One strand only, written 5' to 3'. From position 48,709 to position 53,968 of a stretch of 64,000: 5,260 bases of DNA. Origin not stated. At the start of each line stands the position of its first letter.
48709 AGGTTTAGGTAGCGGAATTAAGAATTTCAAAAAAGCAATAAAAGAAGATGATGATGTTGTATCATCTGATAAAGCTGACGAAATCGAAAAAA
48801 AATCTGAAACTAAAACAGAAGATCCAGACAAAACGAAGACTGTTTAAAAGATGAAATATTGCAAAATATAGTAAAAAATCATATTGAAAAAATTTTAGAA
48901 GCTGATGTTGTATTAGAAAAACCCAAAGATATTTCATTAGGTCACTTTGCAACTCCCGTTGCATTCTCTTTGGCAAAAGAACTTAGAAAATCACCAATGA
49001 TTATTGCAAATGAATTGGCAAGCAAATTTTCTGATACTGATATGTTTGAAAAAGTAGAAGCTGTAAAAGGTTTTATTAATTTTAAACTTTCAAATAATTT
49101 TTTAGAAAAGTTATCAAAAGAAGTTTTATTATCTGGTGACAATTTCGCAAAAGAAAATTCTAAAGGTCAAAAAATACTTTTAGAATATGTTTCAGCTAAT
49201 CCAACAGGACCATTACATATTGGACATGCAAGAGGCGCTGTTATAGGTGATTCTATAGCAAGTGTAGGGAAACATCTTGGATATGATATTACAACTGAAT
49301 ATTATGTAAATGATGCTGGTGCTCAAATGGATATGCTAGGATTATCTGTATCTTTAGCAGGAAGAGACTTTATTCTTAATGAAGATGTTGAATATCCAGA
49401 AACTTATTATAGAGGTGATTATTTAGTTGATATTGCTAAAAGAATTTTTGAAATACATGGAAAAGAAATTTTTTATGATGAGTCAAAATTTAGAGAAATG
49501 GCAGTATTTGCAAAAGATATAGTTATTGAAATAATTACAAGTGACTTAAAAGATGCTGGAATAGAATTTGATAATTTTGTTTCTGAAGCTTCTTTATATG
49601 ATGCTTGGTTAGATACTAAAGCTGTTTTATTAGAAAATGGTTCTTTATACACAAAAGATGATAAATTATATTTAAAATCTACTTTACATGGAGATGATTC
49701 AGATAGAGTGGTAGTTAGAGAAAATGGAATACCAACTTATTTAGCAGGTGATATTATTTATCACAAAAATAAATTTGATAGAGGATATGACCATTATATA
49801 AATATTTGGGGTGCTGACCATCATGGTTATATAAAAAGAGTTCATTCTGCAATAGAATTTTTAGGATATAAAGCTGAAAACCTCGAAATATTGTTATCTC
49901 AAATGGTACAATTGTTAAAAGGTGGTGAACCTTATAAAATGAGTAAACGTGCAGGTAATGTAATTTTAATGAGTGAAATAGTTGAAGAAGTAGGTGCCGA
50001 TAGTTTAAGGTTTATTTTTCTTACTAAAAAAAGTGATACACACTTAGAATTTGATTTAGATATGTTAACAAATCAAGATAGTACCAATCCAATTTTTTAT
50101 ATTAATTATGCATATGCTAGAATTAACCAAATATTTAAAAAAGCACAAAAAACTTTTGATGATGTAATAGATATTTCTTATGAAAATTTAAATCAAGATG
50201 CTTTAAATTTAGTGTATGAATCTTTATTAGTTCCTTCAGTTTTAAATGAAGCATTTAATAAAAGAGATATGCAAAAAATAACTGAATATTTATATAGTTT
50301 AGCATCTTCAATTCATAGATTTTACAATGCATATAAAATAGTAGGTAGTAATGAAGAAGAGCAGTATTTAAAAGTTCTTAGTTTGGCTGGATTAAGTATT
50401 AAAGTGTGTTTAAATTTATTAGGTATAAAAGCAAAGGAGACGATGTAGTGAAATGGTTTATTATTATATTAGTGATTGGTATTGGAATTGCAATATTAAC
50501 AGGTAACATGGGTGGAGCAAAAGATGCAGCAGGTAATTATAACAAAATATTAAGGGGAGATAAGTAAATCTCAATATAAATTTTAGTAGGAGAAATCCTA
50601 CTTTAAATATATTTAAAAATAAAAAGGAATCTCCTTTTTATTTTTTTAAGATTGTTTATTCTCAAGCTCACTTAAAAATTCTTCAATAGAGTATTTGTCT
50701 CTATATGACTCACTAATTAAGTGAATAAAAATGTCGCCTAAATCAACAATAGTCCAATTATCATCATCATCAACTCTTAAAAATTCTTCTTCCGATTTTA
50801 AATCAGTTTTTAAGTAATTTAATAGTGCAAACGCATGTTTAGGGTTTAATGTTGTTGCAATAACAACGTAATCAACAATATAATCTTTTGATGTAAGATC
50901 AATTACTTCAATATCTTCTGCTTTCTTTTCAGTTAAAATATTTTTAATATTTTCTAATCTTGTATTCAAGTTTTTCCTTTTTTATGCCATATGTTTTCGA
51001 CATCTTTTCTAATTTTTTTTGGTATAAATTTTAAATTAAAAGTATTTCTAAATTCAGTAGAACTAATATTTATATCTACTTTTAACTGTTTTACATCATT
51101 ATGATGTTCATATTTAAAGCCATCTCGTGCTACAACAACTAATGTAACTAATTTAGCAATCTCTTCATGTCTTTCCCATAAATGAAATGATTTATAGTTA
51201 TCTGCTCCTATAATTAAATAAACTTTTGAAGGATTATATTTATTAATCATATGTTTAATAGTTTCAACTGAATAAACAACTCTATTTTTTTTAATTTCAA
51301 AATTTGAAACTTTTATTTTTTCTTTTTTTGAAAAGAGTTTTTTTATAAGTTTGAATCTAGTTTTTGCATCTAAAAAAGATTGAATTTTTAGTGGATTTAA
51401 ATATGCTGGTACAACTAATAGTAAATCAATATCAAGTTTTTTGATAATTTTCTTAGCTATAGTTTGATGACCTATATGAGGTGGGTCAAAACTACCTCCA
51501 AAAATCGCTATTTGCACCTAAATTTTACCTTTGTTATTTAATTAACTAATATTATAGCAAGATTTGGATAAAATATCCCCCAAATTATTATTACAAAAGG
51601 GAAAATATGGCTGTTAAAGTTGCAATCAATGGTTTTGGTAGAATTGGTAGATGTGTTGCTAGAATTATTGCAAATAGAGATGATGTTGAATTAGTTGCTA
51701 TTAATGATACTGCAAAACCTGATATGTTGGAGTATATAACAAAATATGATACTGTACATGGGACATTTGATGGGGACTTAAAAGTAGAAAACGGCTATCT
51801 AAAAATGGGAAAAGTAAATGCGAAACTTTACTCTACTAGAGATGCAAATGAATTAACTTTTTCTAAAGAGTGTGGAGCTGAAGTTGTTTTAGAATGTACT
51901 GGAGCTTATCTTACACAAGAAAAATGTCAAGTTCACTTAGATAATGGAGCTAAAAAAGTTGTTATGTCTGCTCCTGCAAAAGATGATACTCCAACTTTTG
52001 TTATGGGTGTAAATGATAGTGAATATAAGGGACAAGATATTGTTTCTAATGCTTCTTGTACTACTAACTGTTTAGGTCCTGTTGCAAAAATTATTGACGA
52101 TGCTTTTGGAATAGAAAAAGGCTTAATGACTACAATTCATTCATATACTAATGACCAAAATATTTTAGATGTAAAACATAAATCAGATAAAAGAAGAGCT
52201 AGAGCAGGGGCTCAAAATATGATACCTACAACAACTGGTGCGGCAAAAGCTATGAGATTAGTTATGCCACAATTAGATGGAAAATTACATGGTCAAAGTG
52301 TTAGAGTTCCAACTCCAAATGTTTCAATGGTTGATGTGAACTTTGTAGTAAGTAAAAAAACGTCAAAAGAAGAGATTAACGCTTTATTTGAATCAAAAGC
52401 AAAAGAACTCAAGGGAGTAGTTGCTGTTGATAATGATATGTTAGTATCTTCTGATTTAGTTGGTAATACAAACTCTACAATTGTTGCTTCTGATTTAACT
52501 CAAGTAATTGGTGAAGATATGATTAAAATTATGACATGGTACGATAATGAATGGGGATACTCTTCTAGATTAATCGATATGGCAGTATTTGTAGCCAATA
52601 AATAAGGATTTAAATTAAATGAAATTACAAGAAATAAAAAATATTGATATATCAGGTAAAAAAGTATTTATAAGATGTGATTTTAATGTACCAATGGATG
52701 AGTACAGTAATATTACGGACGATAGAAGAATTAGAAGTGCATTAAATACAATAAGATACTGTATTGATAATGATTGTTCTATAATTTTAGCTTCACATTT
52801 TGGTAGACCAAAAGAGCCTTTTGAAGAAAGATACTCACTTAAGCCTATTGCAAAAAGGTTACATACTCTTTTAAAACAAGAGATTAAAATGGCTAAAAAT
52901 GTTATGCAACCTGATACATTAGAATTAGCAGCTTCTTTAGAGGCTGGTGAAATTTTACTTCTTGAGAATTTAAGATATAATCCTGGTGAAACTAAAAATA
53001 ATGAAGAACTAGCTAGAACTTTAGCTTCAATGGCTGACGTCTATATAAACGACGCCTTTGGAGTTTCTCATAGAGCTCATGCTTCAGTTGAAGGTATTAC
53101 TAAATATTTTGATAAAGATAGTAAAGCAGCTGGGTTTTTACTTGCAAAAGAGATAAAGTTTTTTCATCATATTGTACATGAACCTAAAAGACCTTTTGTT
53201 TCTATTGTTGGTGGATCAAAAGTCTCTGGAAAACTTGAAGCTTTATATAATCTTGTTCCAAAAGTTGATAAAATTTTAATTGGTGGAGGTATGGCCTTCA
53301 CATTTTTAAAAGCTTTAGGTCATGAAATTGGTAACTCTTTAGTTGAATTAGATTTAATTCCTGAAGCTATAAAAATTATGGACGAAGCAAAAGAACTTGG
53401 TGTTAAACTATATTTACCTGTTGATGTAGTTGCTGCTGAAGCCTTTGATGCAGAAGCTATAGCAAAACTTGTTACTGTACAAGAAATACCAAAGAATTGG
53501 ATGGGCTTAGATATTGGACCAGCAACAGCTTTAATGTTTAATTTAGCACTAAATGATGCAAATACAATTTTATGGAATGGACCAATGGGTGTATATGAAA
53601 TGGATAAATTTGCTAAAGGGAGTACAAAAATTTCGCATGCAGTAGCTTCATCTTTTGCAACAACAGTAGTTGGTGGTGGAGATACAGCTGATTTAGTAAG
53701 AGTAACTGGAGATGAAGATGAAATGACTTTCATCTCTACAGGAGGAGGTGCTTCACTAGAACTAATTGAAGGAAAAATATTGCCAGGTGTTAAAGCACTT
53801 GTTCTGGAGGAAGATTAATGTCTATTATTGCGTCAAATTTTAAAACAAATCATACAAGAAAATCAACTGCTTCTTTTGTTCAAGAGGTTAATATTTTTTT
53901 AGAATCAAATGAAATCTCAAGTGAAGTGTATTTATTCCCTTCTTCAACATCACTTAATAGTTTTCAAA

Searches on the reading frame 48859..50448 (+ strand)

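Call 68: search_protein_families(library=pfam, proteins=[window:48859-50448:+], max_evalue=0.00001)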
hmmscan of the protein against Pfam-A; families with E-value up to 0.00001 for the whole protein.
window:48859-50448:+ (529 aa): 5 families
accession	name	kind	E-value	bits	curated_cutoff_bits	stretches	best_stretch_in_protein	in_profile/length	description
PF05746.21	DALR_1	-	2.7e-23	82.7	22.3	1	415-529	1-117/117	DALR anticodon binding domain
PF03485.21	Arg_tRNA_synt_N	-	6.2e-21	75.2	21.5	1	2-77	4-85/85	Arginyl tRNA synthetase N terminal domain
PF00750.26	tRNA-synt_1d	-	1.5e-20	73.9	23.3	1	88-389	4-309/349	tRNA synthetases class I (R), catalytic domain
PF00133.28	tRNA-synt_1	-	4.2e-07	29.5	22.7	0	355-392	370-407/414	tRNA synthetases class I (I, L, M and V)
PF01406.26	tRNA-synt_1e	-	1e-06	28.8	27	0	359-405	252-298/301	tRNA synthetases class I (C) catalytic domain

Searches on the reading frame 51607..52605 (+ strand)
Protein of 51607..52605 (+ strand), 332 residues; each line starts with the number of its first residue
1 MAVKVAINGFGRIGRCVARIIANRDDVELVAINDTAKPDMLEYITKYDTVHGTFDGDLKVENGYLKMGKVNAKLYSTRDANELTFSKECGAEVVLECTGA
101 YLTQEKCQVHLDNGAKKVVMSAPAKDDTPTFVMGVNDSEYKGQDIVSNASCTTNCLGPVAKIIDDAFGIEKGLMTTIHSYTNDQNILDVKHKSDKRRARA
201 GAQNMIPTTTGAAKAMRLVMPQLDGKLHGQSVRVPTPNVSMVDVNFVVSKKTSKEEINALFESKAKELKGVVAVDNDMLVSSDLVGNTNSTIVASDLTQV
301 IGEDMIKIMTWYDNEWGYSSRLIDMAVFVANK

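Call 68: search_protein_families(library=pfam, proteins=[window:51607-52605:+], max_evalue=0.00001)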
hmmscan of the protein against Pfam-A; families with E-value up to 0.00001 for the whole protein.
window:51607-52605:+ (332 aa): 2 families
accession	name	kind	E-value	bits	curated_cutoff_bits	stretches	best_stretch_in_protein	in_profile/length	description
PF02800.25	Gp_dh_C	-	8.9e-61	204.5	24.4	1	156-312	1-158/158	Glyceraldehyde 3-phosphate dehydrogenase, C-terminal domain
PF00044.30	Gp_dh_N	-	1.2e-30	106.2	31.7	1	3-103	1-100/101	Glyceraldehyde 3-phosphate dehydrogenase, NAD binding domain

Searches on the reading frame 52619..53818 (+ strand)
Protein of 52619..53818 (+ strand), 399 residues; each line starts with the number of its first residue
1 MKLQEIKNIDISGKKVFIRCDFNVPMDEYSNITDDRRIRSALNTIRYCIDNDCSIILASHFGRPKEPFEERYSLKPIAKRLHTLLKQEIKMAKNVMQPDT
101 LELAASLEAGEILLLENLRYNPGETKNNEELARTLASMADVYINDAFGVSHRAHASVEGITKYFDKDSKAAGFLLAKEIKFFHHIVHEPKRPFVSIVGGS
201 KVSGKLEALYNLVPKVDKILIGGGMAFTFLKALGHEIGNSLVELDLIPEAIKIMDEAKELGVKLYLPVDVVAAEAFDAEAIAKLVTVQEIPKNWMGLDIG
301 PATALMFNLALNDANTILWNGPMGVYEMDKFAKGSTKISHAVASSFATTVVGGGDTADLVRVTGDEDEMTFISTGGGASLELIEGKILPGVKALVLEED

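Call 68: search_protein_families(library=pfam, proteins=[window:52619-53818:+], max_evalue=0.00001)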
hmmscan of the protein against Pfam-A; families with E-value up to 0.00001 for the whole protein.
window:52619-53818:+ (399 aa): 1 family
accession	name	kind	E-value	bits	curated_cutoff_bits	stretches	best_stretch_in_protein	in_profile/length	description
PF00162.24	PGK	-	6.8e-149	496.4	27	1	6-386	1-379/379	Phosphoglycerate kinase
